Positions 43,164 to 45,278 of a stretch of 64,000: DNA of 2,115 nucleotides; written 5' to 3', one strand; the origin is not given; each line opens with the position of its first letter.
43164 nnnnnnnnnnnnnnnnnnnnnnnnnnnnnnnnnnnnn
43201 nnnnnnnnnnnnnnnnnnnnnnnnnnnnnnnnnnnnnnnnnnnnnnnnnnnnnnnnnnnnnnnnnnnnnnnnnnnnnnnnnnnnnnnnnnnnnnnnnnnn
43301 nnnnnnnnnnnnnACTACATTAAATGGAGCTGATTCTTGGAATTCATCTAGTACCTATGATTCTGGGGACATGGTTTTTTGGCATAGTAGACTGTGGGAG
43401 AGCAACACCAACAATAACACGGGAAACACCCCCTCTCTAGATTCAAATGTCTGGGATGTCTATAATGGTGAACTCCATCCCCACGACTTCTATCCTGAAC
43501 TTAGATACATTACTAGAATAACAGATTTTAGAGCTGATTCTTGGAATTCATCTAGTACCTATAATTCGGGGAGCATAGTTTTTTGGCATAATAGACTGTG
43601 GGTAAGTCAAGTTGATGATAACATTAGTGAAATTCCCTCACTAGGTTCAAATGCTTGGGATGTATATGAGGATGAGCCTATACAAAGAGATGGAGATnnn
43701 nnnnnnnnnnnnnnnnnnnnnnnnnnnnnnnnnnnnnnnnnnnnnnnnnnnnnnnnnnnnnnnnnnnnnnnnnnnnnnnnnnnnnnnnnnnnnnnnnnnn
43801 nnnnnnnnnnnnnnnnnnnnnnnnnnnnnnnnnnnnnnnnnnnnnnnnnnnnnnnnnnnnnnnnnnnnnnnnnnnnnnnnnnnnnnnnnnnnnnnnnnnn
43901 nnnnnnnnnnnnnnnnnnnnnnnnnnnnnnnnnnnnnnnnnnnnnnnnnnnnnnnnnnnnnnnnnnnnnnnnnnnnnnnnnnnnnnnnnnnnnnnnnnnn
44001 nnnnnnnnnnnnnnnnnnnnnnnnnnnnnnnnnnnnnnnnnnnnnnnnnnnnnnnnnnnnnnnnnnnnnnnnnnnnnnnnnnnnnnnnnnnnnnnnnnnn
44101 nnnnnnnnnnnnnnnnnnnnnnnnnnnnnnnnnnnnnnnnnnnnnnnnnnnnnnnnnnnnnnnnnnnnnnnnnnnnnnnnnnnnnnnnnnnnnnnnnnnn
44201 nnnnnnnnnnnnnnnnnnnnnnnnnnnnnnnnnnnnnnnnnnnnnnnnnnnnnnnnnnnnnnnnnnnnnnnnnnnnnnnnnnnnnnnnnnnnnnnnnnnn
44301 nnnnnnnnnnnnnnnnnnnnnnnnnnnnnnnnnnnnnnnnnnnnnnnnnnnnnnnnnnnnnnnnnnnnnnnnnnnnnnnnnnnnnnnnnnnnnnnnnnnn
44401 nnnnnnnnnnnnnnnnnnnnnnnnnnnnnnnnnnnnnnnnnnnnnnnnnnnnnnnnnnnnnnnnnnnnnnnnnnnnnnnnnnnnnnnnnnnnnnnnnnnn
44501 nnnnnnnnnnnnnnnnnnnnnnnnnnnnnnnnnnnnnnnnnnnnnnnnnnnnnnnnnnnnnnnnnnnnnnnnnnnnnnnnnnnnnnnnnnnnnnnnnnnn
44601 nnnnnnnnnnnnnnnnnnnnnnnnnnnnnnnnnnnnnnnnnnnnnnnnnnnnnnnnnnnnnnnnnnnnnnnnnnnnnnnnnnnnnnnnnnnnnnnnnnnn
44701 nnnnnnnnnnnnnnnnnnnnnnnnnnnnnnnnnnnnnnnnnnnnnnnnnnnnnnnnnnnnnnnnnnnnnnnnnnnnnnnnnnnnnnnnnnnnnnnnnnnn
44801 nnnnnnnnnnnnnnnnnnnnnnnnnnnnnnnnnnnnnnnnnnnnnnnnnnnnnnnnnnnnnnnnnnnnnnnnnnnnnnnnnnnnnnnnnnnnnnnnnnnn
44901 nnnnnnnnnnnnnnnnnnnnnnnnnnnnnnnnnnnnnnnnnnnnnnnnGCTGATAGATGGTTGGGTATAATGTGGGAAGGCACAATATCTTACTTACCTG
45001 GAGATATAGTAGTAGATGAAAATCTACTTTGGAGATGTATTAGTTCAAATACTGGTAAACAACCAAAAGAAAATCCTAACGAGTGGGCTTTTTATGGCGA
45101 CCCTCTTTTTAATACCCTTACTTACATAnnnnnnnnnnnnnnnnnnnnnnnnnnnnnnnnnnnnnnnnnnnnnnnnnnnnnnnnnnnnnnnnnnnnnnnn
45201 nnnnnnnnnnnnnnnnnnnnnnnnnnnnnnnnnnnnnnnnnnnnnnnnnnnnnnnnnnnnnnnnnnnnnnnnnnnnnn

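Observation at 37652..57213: About 19.5 kb devoted to four giant fiber proteins carrying many CBM5/12-like Trp-rich modules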

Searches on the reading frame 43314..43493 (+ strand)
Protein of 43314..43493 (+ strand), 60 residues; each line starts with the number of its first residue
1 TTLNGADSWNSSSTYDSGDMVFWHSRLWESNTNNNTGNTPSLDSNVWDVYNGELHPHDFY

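Call 22: search_solved_structures(query=A1, max_evalue=1, show_alignments=4)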
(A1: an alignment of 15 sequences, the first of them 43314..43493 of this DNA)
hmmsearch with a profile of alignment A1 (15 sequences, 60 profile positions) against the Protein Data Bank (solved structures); distinct sequences matched with E-value up to 1: 28.
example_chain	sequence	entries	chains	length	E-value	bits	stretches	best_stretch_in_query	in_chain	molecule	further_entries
7b5h_AE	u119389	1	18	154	6.4e-06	29.2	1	9-56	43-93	All3316 protein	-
9wwa_I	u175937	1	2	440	0.00016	24.7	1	8-51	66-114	adaptor protein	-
8pn5_A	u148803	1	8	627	0.0012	21.9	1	6-41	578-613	DUF3472 domain-containing protein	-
8pmu_A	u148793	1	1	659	0.0014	21.7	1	6-41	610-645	DUF3472 domain-containing protein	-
8pn3_A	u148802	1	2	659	0.0014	21.6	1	6-41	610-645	DUF3472 domain-containing protein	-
1ed7_A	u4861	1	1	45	0.0016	21.5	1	9-47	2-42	CHITINASE A1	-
2rts_A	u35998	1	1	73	0.0017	21.4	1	6-31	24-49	chitinase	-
9rkv_M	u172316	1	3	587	0.002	21.2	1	9-50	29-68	Putative tail fiber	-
4nz1_A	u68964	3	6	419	0.0056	19.7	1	2-48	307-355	Deacetylase DA1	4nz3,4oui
4ny2_A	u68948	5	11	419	0.0057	19.7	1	2-48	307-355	Deacetylase DA1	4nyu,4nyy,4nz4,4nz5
25vf_A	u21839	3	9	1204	0.018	18.1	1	9-57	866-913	F2-pyocin-tail-fiber | tail fiber protein of F2-pyocin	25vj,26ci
4ilv_A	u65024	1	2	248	0.037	17.1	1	7-47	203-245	Intradiol ring-cleavage dioxygenase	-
5zl9_A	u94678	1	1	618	0.044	16.9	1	9-53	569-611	Chitinase AB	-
7c92_A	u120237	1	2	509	0.19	14.9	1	9-53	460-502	Chitinase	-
7cb1_A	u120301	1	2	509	0.19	14.9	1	9-53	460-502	Chitinase B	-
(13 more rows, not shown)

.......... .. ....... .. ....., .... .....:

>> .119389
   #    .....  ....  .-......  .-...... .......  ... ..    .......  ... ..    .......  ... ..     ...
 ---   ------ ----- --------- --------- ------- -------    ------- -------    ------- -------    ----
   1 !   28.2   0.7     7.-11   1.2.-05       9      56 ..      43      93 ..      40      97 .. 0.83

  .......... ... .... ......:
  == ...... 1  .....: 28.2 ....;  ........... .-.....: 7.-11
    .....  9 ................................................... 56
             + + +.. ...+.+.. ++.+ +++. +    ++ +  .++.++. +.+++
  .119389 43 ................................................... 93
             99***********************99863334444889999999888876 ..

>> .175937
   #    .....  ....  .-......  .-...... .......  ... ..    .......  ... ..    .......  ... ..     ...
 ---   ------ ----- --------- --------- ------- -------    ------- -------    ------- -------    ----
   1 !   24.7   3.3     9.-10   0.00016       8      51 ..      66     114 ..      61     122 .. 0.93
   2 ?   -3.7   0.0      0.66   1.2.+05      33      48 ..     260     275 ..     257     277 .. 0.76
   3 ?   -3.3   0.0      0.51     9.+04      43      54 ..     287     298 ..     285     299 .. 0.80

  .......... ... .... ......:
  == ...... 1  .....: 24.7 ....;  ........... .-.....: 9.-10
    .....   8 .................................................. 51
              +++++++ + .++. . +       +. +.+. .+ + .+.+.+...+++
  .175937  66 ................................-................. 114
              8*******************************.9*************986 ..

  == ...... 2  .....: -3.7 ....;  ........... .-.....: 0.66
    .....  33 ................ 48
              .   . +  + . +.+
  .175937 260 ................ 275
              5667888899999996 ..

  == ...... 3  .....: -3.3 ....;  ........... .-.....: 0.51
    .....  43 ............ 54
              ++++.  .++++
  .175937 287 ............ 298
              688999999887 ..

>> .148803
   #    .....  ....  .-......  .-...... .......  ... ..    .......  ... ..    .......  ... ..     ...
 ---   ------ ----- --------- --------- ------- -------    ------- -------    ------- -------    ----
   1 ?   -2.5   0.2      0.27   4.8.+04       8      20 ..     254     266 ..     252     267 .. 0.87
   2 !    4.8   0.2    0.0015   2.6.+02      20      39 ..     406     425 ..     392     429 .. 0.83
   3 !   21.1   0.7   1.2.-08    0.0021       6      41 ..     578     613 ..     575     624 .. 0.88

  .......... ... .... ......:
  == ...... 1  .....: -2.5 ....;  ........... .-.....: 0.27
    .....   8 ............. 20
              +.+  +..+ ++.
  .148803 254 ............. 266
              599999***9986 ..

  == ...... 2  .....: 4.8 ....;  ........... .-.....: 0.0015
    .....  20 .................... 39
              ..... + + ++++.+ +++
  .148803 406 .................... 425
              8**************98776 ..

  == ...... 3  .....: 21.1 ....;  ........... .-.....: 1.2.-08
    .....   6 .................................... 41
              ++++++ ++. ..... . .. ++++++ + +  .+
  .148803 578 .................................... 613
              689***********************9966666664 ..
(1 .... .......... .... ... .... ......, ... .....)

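Call 28: predict_structure(alignment_id=A1)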
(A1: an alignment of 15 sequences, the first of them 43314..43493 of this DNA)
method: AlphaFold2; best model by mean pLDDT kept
length: 60 residues; sequences in the alignment: 15
mean_pLDDT: 82.8   pTM: 0.65
mean pLDDT of the five models: 82.8, 82.6, 82.2, 81.6, 80.5
residues with pLDDT >= 90: 36; 70-90: 11; 50-70: 8; < 50: 5
segments of 3 or more residues with pLDDT < 50: 55-57
pLDDT, mean of each block of 10 residues (from residue 1): 71 94 92 94 90 56
secondary structure, 60 per line:
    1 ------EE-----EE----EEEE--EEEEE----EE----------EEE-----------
elements in order: E20-23 E26-30 E47-49

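Call 58: find_homologous_proteins(query=A1, max_evalue=0.001)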
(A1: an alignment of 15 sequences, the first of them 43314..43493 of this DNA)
Query A1 (15 sequences): 9 candidates shared short words with the query, none scored E <= 0.001.

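Call 70: fold_search(model_id=the predicted structure, library=viral)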
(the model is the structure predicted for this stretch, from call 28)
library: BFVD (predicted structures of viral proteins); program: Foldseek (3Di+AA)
matches with E <= 10: 508; with E <= 0.001: 2
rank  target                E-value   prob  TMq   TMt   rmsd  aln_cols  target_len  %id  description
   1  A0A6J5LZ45            2.9e-04  1.00  0.73  0.16   0.9        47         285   34  MdpB Microcystin-dependent protein [uncultured Caudovirales phage]
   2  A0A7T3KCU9            4.1e-04  1.00  0.74  0.27   2.0        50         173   22  Putative carbohydrate binding protein [Campylobacter phage F207]
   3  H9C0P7                1.0e-03  1.00  0.71  0.19   2.0        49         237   26  (no name in the UniProt tables at hand)
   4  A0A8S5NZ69            1.1e-03  1.00  0.69  0.17   3.7        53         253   24  Uncharacterized protein [Siphoviridae sp. ctTBR23]
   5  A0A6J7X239            1.8e-03  1.00  0.72  0.17   1.8        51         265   29  Phage tail collar domain containing protein [uncultured Caudovirales phage]
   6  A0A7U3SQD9            2.1e-03  1.00  0.69  0.07   0.4        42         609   31  (no name in the UniProt tables at hand)
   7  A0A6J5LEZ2            2.3e-03  1.00  0.69  0.03   1.3        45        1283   27  Uncharacterized protein [uncultured Caudovirales phage]
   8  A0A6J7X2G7            2.6e-03  1.00  0.73  0.14   1.0        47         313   26  Carbohydrate-binding module family 5/12 [uncultured Caudovirales phage]
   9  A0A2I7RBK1            2.8e-03  1.00  0.69  0.06   5.2        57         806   28  (no name in the UniProt tables at hand)
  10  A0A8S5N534            3.4e-03  1.00  0.65  0.15   3.5        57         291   30  Baseplate wedge protein [Myoviridae sp. ctsip2]
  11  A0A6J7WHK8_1          3.6e-03  1.00  0.66  0.04   1.3        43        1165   44  ChiC_BD domain containing protein [uncultured Caudovirales phage]
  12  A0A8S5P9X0            3.6e-03  1.00  0.60  0.36   1.7        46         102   26  ChiA1-BD-binding domain protein [Siphoviridae sp. ct2kB26]
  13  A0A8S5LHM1            4.2e-03  1.00  0.69  0.08   1.5        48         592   21  Baseplate structural protein [Myoviridae sp. ctVDo27]
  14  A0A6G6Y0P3            4.2e-03  1.00  0.67  0.15   4.6        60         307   22  (no name in the UniProt tables at hand)
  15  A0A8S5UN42            4.5e-03  1.00  0.70  0.66   2.3        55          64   29  Chitinase [Siphoviridae sp. ctzr51]
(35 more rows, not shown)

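Call 71: search_protein_representatives(alignment_id=A1)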
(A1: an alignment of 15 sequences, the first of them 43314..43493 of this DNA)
Query: 15 sequences, 60 profile positions. Proteins with E-value up to 0.001 (for the whole library): 11572; up to 1e-10: 2169; up to 1e-30: 200. The best 150 are listed.
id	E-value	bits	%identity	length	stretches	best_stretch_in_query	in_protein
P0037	4.3e-209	692.8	-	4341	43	6-55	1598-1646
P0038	2.3e-113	386.2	-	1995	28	5-51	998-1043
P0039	2.4e-99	341.3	-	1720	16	8-47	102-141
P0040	5.6e-95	327.3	-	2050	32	4-47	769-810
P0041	7.1e-95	326.9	-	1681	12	8-48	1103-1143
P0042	1.9e-89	309.6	-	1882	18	8-52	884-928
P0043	9.1e-89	307.4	-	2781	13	8-52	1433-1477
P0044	3.5e-86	299.1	-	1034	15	6-52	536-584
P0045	4.4e-83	289.2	-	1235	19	4-52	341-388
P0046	2.4e-79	277.2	-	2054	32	6-37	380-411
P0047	1.1e-78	275.1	-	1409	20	8-51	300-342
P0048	1.0e-75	265.6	-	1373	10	7-47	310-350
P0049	2.3e-72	254.8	-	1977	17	8-49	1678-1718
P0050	2.5e-70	248.3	-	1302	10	5-51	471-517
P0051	1.7e-68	242.4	-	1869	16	8-48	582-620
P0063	3.0e-60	216.0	-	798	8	7-51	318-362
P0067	3.1e-57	206.4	-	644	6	5-49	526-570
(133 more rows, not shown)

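Call 72: search_protein_families(library=pfam, proteins=[P0038, P0039, P0041, P0044, P0045, P0063, P0067], max_evalue=0.001)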
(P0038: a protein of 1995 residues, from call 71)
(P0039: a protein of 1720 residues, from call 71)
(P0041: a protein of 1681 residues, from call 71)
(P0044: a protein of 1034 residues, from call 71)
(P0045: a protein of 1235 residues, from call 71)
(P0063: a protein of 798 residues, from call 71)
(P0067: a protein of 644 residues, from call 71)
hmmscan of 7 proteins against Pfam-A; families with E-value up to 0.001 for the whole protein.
P0038 (1995 aa): 2 families
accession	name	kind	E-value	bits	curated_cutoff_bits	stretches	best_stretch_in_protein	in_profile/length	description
PF02839.19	CBM_5_12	-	4.8e-88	289.4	26.2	4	1586-1625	1-44/44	Carbohydrate-binding module family 5/12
PF13533.13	Biotin_lipoyl_2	-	0.00016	21.9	29.8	0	647-665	12-30/32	Biotin-lipoyl like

P0039 (1720 aa): 2 families
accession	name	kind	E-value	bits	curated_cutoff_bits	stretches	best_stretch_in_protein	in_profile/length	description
PF01391.23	Collagen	-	1.4e-83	275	27.2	13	735-793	1-59/60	Collagen triple helix repeat (20 copies)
PF02839.19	CBM_5_12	-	5.1e-43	145.3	26.2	3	690-728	1-43/44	Carbohydrate-binding module family 5/12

P0041 (1681 aa): 3 families
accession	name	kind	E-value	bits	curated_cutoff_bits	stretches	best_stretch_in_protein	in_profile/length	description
PF01391.23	Collagen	-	6.6e-80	263.2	27.2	11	656-712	1-57/60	Collagen triple helix repeat (20 copies)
PF02839.19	CBM_5_12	-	7.1e-44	148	26.2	6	612-649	2-43/44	Carbohydrate-binding module family 5/12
PF24517.2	CBM96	-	1.9e-17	64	26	1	25-171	3-155/164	Carbohydrate-binding module family 96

P0044 (1034 aa): 1 family
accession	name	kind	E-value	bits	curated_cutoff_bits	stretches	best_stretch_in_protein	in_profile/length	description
PF02839.19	CBM_5_12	-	2.2e-44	149.7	26.2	3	301-328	1-28/44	Carbohydrate-binding module family 5/12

P0045 (1235 aa): 2 families
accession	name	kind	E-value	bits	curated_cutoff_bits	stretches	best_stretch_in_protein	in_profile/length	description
PF02839.19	CBM_5_12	-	1.6e-45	153.3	26.2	3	1065-1100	1-35/44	Carbohydrate-binding module family 5/12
PF15628.11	RRM_DME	-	1.6e-06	28.7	34.6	0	265-285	7-27/102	RRM in Demeter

P0063 (798 aa): 2 families
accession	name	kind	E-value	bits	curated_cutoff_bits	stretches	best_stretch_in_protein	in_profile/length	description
PF01391.23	Collagen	-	6.1e-37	125.6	27.2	6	387-435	1-49/60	Collagen triple helix repeat (20 copies)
PF02839.19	CBM_5_12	-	2.9e-22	78.9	26.2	0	150-188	2-43/44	Carbohydrate-binding module family 5/12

P0067 (644 aa): 4 families
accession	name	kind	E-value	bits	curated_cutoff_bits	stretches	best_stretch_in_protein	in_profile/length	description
PF01391.23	Collagen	-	2.8e-45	152.3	27.2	6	84-130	12-58/60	Collagen triple helix repeat (20 copies)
PF02839.19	CBM_5_12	-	8.5e-30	103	26.2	6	236-274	2-43/44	Carbohydrate-binding module family 5/12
PF20033.5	DUF6438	-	1.1e-05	26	30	0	49-69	24-44/116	Domain of unknown function (DUF6438)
PF22468.2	ACT_9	-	0.00031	20.9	27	0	60-85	1-26/61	ACT domain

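Call 73: search_protein_families(library=phrogs, proteins=[P0038, P0039, P0041, P0044, P0045, P0063, P0067], max_evalue=0.001)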
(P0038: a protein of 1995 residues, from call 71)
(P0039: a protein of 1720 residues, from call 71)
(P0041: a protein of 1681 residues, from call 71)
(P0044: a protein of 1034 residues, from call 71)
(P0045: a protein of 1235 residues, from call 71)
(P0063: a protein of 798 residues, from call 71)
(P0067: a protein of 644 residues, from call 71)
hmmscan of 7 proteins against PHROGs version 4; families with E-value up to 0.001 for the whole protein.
P0038 (1995 aa): 13 families
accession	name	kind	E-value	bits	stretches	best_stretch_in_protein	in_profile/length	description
phrog_9851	-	tail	1.9e-144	484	10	215-351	122-258/1092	tail fiber protein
phrog_8147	-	tail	7.9e-60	204.2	0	1535-1580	68-115/436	tail fiber protein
phrog_20878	-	tail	3.8e-51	175.7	1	1637-1680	64-106/365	tail fiber protein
phrog_5073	-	tail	1.8e-42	147.1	0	315-356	217-257/519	tail fiber protein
phrog_26419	-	tail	4.2e-24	85.9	1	1588-1678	164-265/567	tail fiber protein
phrog_14646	-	unknown function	7.9e-16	59.8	1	844-891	52-100/172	-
phrog_19602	-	tail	7.8e-10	39.1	0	994-1041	49-96/504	tail fiber protein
phrog_28595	-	unknown function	1.3e-09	38.9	0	1606-1627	27-48/49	-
phrog_14572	-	tail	2.7e-08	34.3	1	1885-1931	208-254/484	tail fiber protein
phrog_8189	-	unknown function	9.9e-08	32.5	0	846-893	67-107/421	-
phrog_18593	-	unknown function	2.8e-05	25.3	0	1384-1523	32-187/188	-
phrog_9562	-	unknown function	0.0002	22.2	0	443-478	122-157/183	-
phrog_16445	-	unknown function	0.00073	20.5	0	644-659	12-27/63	-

P0039 (1720 aa): 44 families (the best 25 are shown)
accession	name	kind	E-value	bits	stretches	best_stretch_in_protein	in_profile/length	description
phrog_5073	-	tail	9.3e-283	939.9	16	69-217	184-333/519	tail fiber protein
phrog_6320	-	tail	3.4e-132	443.7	9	732-889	95-212/745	tail fiber protein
phrog_819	-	tail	5.8e-110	370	5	136-425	496-754/1024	tail protein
phrog_29268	-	unknown function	5.1e-101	339.8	11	1364-1486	345-464/653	-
phrog_8745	-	tail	1.2e-89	302.3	10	558-718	1407-1515/1803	tail fiber protein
phrog_366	-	tail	8.3e-70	237.5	9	729-795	303-369/474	tail fiber protein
phrog_10972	-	tail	1.4e-63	216.5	7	733-795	158-220/343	tail fiber protein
phrog_26419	-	tail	3.2e-58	198.6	4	872-939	199-267/567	tail fiber protein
phrog_14646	-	unknown function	1e-52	179.9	1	1181-1234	48-101/172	-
phrog_1806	-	tail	7.2e-50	170.8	11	734-887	98-228/276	collagen like minor tail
phrog_1658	-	unknown function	9.1e-49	167.3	5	138-219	45-126/239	-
phrog_9851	-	tail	3.1e-47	162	3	1264-1429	117-269/1092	tail fiber protein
phrog_30509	-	tail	5.5e-46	157.7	7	1426-1479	61-114/254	collagen like minor tail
phrog_3904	-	tail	3.3e-43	149.2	5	651-971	594-889/1086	tail fiber protein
phrog_36982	-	unknown function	3.3e-40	138.8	4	724-1190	243-708/944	-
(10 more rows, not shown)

P0041 (1681 aa): 42 families (the best 25 are shown)
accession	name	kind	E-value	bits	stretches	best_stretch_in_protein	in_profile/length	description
phrog_5073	-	tail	9.8e-256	850.7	13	260-425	166-330/519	tail fiber protein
phrog_6320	-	tail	7.4e-138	462.4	9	655-889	106-256/745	tail fiber protein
phrog_29268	-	unknown function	1.6e-121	407.5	10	762-1005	312-536/653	-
phrog_819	-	tail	3.6e-112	377.3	5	289-635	478-754/1024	tail protein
phrog_8745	-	tail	1.1e-98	332.3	9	180-307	1371-1503/1803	tail fiber protein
phrog_30509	-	tail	1.3e-60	205.7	8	938-1005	45-115/254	collagen like minor tail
phrog_366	-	tail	2e-60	206.6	6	353-438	312-398/474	tail fiber protein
phrog_3420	-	unknown function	1.1e-59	203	5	183-552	36-398/929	-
phrog_28263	-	tail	1.7e-57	195.5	6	278-614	539-857/1400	tail fiber protein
phrog_36982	-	unknown function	6.1e-56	190.9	5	940-1308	289-659/944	-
phrog_1806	-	tail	1.1e-54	186.6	7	188-313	108-239/276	collagen like minor tail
phrog_18350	-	tail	7.4e-52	177.5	7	1359-1485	113-237/253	tail fiber protein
phrog_9851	-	tail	5.1e-50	171.2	6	1183-1366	117-275/1092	tail fiber protein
phrog_3904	-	tail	3.9e-45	155.5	4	383-689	586-889/1086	tail fiber protein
phrog_6278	-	unknown function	6.1e-44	151.4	0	812-856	30-76/306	-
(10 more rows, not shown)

P0044 (1034 aa): 8 families
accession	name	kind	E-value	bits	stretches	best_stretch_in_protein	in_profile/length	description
phrog_9851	-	tail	2.8e-46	158.9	5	490-625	121-256/1092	tail fiber protein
phrog_14646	-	unknown function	2e-24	87.8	2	640-697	51-108/172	-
phrog_5073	-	tail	1.2e-21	78.3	1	202-243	217-258/519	tail fiber protein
phrog_20878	-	tail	4.4e-21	76.8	0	592-634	64-106/365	tail fiber protein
phrog_8147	-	tail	5e-20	73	0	239-295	57-115/436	tail fiber protein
phrog_26419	-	tail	1.6e-09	37.8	0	936-975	228-267/567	tail fiber protein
phrog_19602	-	tail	3.8e-07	30.3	0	932-973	56-97/504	tail fiber protein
phrog_32540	-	tail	0.00093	19.2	0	637-682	62-107/494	tail fiber protein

P0045 (1235 aa): 7 families
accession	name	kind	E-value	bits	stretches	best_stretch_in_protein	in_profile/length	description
phrog_5073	-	tail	1.4e-75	256.3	9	895-945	209-259/519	tail fiber protein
phrog_9851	-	tail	3e-65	221.7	6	189-337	117-268/1092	tail fiber protein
phrog_26419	-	tail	1e-23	84.7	2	1004-1105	161-263/567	tail fiber protein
phrog_1289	-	head and packaging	1.6e-16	61.7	1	544-588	275-319/331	portal protein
phrog_11660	-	tail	2.1e-15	56.5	0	247-301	900-954/1412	tail protein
phrog_16748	-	unknown function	1.1e-13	52.2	0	543-589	86-132/143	-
phrog_28006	-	unknown function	8.2e-11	41.8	1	746-811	338-402/625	-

P0063 (798 aa): 48 families (the best 25 are shown)
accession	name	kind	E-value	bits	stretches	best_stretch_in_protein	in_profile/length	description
phrog_5073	-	tail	9.1e-139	464.8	8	306-435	204-333/519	tail fiber protein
phrog_29268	-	unknown function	1.5e-62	212.7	8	270-426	301-478/653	-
phrog_6320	-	tail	2.8e-53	182.8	5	363-437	126-205/745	tail fiber protein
phrog_819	-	tail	1.9e-51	176.3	4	363-611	509-737/1024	tail protein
phrog_8745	-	tail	8e-38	130.5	5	662-727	1405-1470/1803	tail fiber protein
phrog_366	-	tail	1.3e-34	121.5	4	361-437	308-386/474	tail fiber protein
phrog_14646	-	unknown function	1.9e-33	117.1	3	534-577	53-96/172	-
phrog_26419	-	tail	1.3e-29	104.2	4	76-191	156-265/567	tail fiber protein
phrog_9851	-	tail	4.6e-28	98.6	3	216-375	114-279/1092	tail fiber protein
phrog_1806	-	tail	4.8e-28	99.2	7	389-527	104-222/276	collagen like minor tail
phrog_30509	-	tail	8e-28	98.2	4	662-732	40-116/254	collagen like minor tail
phrog_18350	-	tail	5.8e-27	96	3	363-439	127-205/253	tail fiber protein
phrog_10972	-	tail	4e-26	93.3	2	661-763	160-258/343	tail fiber protein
phrog_1658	-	unknown function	9.3e-26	92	4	663-728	51-116/239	-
phrog_3420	-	unknown function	5.3e-22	78.2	4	365-618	97-331/929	-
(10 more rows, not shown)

P0067 (644 aa): 45 families (the best 25 are shown)
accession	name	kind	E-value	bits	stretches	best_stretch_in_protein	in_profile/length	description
phrog_5073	-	tail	1.8e-112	378.1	6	213-326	196-306/519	tail fiber protein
phrog_29268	-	unknown function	2e-82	278.4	6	281-424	306-460/653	-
phrog_6320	-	tail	3e-69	235.6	3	279-425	117-213/745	tail fiber protein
phrog_819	-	tail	5e-49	168.3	4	280-558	528-772/1024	tail protein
phrog_14646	-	unknown function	5.9e-47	161.1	6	234-278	53-97/172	-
phrog_6278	-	unknown function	8e-47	160.9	6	5-82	5-75/306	-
phrog_8745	-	tail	3.4e-45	154.9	4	181-333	1402-1507/1803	tail fiber protein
phrog_3420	-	unknown function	9.1e-42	143.6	5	355-534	197-361/929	-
phrog_28263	-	tail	5.6e-35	120.9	3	183-444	550-794/1400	tail fiber protein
phrog_1806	-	tail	5.7e-32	112.1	5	280-427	117-233/276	collagen like minor tail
phrog_10972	-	tail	4e-31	109.8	5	84-132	159-207/343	tail fiber protein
phrog_36982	-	unknown function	4e-31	108.7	2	265-616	268-622/944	-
phrog_366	-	tail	1.1e-30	108.5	5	82-132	336-386/474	tail fiber protein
phrog_38766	-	head and packaging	4.2e-27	95.8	5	476-523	129-176/478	virion structural protein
phrog_18350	-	tail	1.6e-26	94.5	4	83-145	149-211/253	tail fiber protein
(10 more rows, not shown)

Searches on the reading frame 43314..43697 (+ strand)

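Call 20: search_protein_families(library=pfam, proteins=[window:43314-43697:+], max_evalue=10)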
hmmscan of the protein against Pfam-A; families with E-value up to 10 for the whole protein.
window:43314-43697:+ (128 aa): 3 families
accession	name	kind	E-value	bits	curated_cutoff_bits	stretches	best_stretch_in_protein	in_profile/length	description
PF02839.19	CBM_5_12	-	9e-06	26.1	26.2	2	9-47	2-43/44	Carbohydrate-binding module family 5/12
PF13522.11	GATase_6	-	0.0047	17.4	27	1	17-65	9-59/130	Glutamine amidotransferase domain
PF13976.11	gag_pre-integrs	-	0.2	11.9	28.4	1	69-95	7-31/67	GAG-pre-integrase domain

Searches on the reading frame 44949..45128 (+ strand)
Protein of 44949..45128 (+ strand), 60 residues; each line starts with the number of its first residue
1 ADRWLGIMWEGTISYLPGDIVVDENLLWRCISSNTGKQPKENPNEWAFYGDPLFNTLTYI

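Call 20: search_protein_families(library=pfam, proteins=[window:44949-45128:+], max_evalue=10)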
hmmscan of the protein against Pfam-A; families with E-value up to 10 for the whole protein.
window:44949-45128:+ (60 aa): 1 family
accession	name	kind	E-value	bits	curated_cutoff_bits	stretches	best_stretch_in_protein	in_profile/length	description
PF02839.19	CBM_5_12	-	0.0025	18.3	26.2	1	9-46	2-43/44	Carbohydrate-binding module family 5/12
